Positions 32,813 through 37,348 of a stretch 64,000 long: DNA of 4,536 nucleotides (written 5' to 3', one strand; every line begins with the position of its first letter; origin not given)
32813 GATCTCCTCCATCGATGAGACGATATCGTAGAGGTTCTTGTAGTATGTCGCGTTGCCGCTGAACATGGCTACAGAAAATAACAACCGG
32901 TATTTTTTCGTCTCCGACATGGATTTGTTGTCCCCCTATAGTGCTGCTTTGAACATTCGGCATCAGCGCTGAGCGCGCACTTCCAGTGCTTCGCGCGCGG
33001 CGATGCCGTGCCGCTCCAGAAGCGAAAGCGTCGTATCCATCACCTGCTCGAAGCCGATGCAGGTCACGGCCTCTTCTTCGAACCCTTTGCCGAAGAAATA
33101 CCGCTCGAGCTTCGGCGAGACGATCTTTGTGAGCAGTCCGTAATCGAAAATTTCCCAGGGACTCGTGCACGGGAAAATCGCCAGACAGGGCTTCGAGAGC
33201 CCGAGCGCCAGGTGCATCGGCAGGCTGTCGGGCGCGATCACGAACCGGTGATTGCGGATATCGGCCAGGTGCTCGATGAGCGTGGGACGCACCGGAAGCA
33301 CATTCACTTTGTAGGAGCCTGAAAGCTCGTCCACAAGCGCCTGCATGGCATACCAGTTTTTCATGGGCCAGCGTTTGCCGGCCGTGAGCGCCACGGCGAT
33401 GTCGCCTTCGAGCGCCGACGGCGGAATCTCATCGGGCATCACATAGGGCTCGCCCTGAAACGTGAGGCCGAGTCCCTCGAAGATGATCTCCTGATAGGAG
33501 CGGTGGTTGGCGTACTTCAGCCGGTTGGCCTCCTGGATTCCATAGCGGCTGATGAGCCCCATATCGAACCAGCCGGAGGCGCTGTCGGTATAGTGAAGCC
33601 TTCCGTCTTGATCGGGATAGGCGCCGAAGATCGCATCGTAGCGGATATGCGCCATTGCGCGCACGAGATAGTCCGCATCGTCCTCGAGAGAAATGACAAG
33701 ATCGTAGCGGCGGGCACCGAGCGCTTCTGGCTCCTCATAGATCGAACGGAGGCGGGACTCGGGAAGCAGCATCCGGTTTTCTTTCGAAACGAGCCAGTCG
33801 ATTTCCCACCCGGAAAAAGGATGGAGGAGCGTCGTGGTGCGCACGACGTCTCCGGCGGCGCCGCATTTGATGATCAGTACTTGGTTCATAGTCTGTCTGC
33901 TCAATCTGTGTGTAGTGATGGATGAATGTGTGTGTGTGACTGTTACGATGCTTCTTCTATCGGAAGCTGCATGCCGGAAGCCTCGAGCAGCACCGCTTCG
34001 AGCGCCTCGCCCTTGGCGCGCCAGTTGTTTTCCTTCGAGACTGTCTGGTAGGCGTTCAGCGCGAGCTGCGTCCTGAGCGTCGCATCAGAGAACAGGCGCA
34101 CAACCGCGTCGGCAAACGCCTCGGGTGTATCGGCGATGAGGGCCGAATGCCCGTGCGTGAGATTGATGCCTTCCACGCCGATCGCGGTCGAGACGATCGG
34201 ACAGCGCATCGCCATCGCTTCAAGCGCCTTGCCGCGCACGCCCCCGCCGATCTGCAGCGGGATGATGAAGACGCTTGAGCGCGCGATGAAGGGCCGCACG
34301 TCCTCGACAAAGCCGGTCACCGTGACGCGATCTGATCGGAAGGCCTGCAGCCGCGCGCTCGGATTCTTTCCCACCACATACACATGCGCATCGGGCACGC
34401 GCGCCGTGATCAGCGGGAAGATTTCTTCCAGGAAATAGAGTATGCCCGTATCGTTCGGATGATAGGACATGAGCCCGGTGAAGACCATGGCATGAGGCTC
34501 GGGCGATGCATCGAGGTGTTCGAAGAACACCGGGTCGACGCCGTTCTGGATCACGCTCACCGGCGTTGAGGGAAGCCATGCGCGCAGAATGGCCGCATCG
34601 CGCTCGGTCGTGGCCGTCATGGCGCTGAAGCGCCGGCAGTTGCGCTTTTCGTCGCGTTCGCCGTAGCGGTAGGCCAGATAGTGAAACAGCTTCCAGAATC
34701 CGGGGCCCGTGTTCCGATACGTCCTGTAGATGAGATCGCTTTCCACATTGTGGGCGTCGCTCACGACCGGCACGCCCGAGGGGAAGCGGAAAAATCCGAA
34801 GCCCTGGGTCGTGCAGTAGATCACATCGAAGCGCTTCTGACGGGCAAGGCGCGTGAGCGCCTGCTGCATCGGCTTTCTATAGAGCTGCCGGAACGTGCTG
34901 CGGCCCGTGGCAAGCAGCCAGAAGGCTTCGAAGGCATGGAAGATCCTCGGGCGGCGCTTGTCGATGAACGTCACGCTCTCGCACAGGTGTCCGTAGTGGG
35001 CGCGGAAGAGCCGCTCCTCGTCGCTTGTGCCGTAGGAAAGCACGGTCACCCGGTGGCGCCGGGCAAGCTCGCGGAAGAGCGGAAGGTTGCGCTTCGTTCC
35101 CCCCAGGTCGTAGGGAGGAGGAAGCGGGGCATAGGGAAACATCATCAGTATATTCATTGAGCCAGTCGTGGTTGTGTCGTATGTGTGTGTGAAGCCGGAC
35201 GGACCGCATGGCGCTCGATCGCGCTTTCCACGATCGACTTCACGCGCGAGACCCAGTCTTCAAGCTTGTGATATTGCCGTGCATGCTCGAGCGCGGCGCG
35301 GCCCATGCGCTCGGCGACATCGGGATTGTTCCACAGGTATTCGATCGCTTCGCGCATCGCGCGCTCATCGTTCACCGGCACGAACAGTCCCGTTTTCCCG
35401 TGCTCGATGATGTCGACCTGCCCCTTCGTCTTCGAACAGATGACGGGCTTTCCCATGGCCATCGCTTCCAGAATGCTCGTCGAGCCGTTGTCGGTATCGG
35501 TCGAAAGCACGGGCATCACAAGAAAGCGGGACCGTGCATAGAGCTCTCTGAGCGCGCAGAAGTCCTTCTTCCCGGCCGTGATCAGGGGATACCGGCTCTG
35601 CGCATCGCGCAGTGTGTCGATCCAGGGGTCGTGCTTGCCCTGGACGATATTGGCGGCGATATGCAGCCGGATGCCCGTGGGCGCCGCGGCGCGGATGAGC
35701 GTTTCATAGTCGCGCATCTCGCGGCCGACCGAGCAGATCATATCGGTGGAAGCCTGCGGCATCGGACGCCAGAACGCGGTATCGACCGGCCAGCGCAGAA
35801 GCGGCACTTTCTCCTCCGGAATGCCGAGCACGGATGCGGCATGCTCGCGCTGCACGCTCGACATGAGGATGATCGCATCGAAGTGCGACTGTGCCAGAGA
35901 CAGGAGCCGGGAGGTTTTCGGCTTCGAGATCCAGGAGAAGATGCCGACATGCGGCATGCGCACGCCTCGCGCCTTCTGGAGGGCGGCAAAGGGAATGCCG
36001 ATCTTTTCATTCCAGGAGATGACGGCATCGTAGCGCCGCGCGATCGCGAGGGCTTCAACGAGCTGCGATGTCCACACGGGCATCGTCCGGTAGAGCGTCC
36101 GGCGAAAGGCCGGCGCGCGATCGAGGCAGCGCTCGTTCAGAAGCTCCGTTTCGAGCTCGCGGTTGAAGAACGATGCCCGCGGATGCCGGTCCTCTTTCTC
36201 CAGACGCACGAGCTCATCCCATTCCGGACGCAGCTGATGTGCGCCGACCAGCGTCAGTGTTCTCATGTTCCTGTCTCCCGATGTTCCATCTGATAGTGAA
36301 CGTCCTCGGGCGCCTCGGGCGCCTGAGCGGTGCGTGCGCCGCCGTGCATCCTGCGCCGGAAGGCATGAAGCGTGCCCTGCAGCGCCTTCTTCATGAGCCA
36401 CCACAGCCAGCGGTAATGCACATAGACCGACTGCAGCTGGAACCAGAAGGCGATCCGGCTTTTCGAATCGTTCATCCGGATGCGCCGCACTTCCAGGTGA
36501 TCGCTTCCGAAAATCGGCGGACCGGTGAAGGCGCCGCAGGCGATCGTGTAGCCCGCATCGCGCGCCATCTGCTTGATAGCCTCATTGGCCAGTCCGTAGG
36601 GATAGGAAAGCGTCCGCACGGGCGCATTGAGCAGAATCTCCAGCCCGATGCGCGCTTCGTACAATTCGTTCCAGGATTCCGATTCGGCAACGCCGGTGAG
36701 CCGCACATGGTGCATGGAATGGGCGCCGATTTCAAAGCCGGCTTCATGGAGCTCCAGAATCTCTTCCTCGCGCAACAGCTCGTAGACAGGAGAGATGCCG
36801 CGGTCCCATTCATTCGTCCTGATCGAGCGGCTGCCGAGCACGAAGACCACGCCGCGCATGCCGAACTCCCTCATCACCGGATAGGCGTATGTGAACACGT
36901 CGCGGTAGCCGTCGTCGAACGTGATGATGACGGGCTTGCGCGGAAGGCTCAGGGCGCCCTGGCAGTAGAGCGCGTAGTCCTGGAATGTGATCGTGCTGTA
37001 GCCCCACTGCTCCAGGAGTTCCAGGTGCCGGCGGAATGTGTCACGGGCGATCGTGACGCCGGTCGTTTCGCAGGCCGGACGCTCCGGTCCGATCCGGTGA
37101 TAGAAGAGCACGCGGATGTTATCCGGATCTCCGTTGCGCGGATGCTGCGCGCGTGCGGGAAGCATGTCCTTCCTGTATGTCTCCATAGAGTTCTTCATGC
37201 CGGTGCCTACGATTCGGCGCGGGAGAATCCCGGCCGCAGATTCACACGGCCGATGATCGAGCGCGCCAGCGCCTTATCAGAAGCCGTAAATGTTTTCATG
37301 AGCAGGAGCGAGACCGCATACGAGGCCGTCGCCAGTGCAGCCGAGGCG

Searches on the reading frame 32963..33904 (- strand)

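Call 34: search_protein_families(library=pfam, proteins=[window:32963-33904:-], max_evalue=0.001)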
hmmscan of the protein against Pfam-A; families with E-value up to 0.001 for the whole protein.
window:32963-33904:- (313 aa): 2 families
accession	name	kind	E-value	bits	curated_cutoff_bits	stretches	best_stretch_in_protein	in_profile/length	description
PF01075.23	Glyco_transf_9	-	1e-06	28.7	22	1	191-262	158-227/247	Glycosyltransferase family 9 (heptosyltransferase)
PF22761.1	NrS1-1_pol-like_head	-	0.00012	22.6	27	1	106-148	13-54/88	NrS-1 polymerase-like head domain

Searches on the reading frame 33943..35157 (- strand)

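Call 34: search_protein_families(library=pfam, proteins=[window:33943-35157:-], max_evalue=0.001)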
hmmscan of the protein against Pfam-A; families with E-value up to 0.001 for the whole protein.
window:33943-35157:- (404 aa): 5 families
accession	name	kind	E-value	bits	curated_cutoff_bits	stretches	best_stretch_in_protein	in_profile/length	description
PF13692.12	Glyco_trans_1_4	-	1.2e-29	103.8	27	1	223-358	3-142/142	Glycosyl transferases group 1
PF13439.12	Glyco_transf_4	-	7.7e-15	55.8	28.5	1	27-209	11-168/170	Glycosyltransferase Family 4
PF00534.26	Glycos_transf_1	-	4.3e-11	43.1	26.4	1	245-371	35-171/172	Glycosyl transferases group 1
PF13579.12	Glyco_trans_4_4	-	1.4e-08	35.7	29.7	1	21-206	4-158/158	Glycosyl transferase 4-like domain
PF13524.12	Glyco_trans_1_2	-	2.9e-07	31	25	1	252-386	10-142/144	Glycosyl transferase-like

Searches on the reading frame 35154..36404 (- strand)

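Call 34: search_protein_families(library=pfam, proteins=[window:35154-36404:-], max_evalue=0.001)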
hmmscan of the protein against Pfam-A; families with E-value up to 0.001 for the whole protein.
window:35154-36404:- (416 aa): 4 families
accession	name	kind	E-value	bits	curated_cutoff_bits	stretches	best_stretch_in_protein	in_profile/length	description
PF00534.26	Glycos_transf_1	-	2.7e-17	63.3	26.4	1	284-372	85-170/172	Glycosyl transferases group 1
PF13692.12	Glyco_trans_1_4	-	5e-17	62.9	27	1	245-360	34-142/142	Glycosyl transferases group 1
PF13524.12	Glyco_trans_1_2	-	9.6e-10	39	25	1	244-386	14-140/144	Glycosyl transferase-like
PF13439.12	Glyco_transf_4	-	0.00035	21.1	28.5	1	93-210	42-169/170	Glycosyltransferase Family 4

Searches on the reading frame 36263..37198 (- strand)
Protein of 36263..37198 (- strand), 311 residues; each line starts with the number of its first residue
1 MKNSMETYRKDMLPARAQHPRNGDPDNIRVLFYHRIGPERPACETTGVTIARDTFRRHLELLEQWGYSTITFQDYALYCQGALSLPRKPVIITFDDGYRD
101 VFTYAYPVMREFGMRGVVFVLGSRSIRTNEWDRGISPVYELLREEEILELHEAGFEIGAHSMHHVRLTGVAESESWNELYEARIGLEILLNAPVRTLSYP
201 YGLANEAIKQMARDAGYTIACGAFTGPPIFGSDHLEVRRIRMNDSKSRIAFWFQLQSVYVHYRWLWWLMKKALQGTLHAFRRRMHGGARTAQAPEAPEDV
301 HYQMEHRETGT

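Call 34: search_protein_families(library=pfam, proteins=[window:36263-37198:-], max_evalue=0.001)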
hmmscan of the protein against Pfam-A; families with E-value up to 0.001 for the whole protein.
window:36263-37198:- (311 aa): 1 family
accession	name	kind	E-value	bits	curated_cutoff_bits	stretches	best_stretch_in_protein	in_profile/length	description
PF01522.26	Polysacc_deac_1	-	7.3e-25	87.8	23.1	1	85-219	4-123/124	Polysaccharide deacetylase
